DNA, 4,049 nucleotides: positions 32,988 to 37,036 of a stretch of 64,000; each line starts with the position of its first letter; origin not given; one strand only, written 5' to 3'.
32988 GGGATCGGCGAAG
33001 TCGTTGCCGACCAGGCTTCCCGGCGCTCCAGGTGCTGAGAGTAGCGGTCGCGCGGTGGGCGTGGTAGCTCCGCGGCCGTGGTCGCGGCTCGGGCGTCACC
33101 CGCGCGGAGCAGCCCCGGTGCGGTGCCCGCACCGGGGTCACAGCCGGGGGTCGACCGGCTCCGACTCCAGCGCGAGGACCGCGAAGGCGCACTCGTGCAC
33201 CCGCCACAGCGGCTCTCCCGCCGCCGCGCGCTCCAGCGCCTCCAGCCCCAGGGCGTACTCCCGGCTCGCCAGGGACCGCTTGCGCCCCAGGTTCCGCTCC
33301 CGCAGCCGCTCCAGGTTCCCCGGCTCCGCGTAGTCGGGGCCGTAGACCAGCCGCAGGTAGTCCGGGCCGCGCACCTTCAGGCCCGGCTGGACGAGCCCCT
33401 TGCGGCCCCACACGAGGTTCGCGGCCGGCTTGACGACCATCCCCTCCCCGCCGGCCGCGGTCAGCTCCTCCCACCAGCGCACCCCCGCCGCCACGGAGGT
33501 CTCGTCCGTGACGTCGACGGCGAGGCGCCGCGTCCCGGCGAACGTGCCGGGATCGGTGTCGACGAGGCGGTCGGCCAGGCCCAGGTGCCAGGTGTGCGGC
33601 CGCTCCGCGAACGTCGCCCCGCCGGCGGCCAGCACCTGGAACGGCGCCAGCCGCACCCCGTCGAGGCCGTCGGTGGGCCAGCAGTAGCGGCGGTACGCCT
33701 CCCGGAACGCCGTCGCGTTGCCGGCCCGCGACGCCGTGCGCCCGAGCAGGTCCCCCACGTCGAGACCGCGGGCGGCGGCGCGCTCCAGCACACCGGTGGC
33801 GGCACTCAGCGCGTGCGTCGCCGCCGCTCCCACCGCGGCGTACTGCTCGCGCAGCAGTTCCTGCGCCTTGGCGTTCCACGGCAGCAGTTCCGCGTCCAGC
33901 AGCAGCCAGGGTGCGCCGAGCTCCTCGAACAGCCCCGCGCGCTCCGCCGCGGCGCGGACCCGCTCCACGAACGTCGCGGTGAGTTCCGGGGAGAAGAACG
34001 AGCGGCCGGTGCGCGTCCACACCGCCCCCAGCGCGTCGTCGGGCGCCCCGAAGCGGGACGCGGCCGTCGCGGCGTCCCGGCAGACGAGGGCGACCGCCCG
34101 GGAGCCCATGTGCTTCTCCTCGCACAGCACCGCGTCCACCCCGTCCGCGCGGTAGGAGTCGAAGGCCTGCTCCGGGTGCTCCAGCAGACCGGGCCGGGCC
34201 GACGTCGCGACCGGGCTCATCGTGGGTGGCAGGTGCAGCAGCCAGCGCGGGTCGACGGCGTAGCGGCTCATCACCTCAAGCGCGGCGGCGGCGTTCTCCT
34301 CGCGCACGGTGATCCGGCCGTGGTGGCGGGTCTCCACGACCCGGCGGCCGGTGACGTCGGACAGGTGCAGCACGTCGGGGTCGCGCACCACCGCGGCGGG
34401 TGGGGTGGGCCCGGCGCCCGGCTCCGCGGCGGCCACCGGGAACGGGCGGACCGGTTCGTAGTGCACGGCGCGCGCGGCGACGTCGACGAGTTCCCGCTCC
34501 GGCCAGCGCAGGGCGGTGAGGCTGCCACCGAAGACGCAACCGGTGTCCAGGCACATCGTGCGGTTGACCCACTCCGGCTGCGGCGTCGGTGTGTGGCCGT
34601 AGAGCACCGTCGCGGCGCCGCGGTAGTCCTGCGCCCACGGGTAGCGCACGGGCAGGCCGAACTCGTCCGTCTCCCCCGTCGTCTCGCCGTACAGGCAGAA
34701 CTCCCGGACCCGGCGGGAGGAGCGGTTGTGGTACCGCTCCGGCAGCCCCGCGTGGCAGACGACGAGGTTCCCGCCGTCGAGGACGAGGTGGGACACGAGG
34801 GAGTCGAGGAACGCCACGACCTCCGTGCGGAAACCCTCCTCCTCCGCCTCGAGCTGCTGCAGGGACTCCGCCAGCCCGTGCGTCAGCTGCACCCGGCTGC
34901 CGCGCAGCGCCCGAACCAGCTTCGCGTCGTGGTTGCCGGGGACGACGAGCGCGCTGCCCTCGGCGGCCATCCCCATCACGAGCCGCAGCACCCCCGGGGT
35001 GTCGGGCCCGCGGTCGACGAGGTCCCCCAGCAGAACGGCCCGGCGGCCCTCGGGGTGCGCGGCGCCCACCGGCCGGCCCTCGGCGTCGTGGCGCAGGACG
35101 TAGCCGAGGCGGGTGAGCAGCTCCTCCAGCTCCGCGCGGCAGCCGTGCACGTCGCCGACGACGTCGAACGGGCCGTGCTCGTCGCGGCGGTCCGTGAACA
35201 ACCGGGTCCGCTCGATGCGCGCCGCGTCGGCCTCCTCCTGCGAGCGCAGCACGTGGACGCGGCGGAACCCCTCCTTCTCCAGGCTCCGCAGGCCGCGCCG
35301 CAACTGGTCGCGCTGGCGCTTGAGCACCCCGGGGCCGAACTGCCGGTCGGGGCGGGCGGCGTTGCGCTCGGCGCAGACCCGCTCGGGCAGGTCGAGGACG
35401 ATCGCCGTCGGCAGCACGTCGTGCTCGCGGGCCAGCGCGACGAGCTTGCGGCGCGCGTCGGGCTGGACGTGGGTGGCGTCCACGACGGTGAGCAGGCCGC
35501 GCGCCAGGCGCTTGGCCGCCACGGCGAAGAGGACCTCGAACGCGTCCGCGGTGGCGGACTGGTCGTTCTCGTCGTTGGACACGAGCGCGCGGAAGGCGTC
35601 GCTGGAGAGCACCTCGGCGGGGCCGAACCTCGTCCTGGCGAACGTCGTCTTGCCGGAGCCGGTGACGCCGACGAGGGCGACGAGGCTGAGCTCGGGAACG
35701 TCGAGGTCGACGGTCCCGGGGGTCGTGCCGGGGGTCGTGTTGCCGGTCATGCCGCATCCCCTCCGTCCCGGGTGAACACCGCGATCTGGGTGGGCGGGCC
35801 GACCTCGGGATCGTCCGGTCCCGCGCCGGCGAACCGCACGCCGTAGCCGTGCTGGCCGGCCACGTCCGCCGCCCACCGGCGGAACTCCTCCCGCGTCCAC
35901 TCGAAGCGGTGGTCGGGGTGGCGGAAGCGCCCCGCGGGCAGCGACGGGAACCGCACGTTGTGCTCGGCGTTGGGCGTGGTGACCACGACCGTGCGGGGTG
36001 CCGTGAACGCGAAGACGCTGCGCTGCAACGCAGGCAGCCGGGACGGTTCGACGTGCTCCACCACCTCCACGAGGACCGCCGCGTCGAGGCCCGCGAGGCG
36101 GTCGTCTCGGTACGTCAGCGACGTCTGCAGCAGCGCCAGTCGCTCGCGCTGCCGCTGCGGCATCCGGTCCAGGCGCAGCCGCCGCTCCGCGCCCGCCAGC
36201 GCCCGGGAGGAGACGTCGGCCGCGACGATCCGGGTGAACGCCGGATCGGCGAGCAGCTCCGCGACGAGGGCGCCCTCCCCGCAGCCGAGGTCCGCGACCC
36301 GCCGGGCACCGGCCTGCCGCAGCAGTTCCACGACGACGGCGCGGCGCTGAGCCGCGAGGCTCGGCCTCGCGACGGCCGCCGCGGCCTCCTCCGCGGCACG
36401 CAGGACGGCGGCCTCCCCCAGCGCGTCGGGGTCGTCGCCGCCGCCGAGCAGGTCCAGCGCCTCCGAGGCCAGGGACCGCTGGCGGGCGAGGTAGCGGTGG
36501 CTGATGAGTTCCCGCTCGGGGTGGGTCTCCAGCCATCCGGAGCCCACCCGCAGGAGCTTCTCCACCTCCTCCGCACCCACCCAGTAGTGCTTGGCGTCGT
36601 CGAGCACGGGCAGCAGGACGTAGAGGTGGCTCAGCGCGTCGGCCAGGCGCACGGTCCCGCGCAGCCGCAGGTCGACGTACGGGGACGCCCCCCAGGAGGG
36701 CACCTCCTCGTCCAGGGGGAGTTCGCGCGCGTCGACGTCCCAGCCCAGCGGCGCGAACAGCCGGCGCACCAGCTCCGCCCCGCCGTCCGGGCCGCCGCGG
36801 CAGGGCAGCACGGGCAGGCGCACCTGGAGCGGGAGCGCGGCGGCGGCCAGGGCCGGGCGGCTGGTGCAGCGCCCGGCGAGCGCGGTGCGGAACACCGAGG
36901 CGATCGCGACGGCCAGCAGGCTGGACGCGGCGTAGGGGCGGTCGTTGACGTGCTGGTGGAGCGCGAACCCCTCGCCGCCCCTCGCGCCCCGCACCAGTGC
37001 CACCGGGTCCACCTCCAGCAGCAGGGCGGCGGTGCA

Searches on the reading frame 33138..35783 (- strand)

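Call 25: search_protein_families(library=pfam, proteins=[window:33138-35783:-], max_evalue=0.001)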
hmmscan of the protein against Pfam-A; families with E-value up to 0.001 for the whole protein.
window:33138-35783:- (881 aa): 3 families
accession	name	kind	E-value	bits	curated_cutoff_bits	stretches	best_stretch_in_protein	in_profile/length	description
PF16542.10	PNKP_ligase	-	1.5e-181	604.1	28.2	1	500-876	1-377/377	PNKP adenylyltransferase domain, ligase domain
PF13671.12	AAA_33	-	2e-27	96.7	27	1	34-161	1-140/143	AAA domain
PF00149.33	Metallophos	-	1.4e-13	52.2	21.5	1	205-400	2-190/191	Calcineurin-like phosphoesterase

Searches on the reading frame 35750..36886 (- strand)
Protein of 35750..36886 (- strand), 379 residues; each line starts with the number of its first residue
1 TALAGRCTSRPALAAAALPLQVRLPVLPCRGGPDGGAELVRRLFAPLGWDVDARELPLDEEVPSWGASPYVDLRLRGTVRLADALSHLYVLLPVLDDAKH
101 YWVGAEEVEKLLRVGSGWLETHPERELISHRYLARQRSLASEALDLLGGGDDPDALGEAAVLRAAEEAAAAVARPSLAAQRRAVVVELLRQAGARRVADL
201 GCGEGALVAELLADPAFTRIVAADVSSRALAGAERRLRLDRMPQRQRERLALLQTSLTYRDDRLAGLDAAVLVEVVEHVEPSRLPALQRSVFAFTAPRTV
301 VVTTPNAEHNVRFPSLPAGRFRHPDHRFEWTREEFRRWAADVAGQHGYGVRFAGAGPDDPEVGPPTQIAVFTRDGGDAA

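Call 25: search_protein_families(library=pfam, proteins=[window:35750-36886:-], max_evalue=0.001)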
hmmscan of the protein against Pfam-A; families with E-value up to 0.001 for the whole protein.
window:35750-36886:- (379 aa): 6 families
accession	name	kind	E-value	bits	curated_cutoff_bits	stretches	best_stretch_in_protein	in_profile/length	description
PF12623.12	Hen1_L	-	1e-62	211.9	23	1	1-147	99-241/242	RNA repair, ligase-Pnkp-associating, region of Hen1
PF13489.12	Methyltransf_23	-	6.4e-10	39.4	27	1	191-341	20-156/164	Methyltransferase domain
PF08242.18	Methyltransf_12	-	5.5e-09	37.1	30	1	199-288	2-86/98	Methyltransferase domain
PF13649.12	Methyltransf_25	-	8.4e-07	30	27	1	197-297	1-95/97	Methyltransferase domain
PF05175.20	MTS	-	2.9e-06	27.5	23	1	184-243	22-81/170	Methyltransferase small domain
PF08241.18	Methyltransf_11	-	0.00012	23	21.2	1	199-283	2-76/95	Methyltransferase domain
